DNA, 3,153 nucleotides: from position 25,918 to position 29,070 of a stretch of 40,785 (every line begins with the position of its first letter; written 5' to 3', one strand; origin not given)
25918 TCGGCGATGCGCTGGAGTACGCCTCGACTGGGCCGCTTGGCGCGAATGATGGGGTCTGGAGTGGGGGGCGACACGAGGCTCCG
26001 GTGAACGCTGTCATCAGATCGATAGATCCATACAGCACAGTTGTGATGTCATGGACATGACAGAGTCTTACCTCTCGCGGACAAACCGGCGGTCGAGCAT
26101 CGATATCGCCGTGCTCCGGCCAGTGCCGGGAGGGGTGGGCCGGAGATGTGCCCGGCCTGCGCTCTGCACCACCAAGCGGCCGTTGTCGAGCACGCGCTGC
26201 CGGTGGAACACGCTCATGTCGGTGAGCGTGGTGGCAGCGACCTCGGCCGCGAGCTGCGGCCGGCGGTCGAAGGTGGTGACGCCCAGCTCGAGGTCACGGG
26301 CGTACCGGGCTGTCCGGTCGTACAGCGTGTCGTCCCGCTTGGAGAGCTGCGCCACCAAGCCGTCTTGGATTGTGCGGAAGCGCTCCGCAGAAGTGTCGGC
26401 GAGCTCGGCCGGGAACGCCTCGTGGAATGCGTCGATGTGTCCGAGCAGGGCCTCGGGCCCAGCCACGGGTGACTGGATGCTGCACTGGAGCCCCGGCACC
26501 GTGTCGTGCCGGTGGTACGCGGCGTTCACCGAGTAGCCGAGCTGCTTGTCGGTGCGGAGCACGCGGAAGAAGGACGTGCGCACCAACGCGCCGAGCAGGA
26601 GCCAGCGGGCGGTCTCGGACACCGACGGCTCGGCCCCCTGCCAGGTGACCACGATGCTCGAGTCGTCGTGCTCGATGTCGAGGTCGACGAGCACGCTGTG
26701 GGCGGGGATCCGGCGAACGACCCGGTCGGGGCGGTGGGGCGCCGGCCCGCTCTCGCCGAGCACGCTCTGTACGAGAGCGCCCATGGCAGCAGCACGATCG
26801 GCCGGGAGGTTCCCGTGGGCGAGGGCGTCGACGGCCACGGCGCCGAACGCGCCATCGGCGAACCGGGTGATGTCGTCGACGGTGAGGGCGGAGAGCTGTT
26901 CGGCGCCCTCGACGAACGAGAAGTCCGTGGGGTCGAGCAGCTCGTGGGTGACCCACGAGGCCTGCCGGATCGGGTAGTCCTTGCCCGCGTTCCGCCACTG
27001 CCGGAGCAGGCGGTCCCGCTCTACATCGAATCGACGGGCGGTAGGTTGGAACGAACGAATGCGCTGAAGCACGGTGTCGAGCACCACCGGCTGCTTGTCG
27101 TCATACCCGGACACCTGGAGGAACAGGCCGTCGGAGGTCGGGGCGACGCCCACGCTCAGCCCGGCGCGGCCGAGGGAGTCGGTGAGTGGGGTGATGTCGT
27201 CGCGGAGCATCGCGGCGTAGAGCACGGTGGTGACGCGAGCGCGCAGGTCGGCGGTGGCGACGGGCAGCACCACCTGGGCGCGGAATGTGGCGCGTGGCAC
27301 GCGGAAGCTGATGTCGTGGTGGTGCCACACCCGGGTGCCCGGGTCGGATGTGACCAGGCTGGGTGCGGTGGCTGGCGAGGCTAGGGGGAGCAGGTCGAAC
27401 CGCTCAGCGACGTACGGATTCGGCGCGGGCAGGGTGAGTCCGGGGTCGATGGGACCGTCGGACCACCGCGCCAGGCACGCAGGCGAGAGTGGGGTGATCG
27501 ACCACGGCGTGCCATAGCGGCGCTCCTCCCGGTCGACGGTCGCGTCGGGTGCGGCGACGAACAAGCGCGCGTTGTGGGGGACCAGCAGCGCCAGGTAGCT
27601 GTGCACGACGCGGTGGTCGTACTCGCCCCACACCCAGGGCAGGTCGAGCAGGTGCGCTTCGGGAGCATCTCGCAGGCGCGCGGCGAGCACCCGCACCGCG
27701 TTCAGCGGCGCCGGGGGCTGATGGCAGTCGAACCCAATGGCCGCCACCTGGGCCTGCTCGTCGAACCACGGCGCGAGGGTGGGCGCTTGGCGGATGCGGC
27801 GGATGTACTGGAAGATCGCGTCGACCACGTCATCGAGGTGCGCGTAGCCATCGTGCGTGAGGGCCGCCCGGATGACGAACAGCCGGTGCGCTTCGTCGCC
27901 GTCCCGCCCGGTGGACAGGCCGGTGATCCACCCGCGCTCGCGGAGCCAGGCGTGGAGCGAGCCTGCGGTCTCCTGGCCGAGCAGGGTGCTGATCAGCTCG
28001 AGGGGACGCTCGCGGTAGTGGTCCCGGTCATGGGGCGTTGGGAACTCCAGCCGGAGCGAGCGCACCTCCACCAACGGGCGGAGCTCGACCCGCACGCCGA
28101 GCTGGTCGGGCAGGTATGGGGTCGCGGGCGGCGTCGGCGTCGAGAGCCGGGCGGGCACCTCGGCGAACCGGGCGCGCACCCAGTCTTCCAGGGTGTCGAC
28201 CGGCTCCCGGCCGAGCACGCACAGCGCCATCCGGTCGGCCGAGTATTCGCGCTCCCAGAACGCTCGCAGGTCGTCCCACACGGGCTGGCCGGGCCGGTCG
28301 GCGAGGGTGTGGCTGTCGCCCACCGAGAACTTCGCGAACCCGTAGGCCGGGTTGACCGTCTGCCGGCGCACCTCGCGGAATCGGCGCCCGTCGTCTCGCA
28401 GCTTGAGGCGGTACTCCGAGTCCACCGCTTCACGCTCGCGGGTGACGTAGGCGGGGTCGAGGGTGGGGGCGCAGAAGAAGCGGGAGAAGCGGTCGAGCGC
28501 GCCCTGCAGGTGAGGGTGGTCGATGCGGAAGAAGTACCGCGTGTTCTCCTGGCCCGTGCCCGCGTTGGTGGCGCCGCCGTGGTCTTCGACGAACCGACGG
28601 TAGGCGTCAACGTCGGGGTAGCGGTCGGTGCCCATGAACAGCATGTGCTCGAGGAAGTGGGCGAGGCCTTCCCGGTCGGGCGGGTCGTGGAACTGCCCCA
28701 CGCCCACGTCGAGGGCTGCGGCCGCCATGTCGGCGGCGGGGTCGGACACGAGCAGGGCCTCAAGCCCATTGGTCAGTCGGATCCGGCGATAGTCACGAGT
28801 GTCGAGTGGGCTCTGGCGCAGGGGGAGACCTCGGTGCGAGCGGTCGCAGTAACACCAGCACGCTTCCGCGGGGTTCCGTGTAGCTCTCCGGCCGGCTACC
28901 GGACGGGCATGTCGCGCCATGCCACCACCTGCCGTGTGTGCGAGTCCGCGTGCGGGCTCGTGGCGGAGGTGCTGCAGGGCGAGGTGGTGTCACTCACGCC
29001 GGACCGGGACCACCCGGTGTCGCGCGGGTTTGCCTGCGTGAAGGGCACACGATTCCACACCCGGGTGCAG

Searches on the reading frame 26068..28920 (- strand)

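Call 67: search_protein_families(library=pfam, proteins=[window:26068-28920:-], max_evalue=0.001)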
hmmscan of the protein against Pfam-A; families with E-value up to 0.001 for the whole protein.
window:26068-28920:- (950 aa): 4 families
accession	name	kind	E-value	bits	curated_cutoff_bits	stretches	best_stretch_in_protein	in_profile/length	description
PF16187.10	Peptidase_M16_M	-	9.9e-61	205.7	29.7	1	400-671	4-280/284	Middle or third domain of peptidase_M16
PF05193.26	Peptidase_M16_C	-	2.9e-36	125.5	23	2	216-380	5-169/181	Peptidase M16 inactive domain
PF00675.25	Peptidase_M16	-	7.3e-32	110.8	22.3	1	56-191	3-148/149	Insulinase (Peptidase family M16)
PF22456.1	PqqF-like_C_4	-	3.2e-25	88.6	27.5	1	775-873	1-99/100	PQQ synthase PqqF-like, C-terminal lobe domain 4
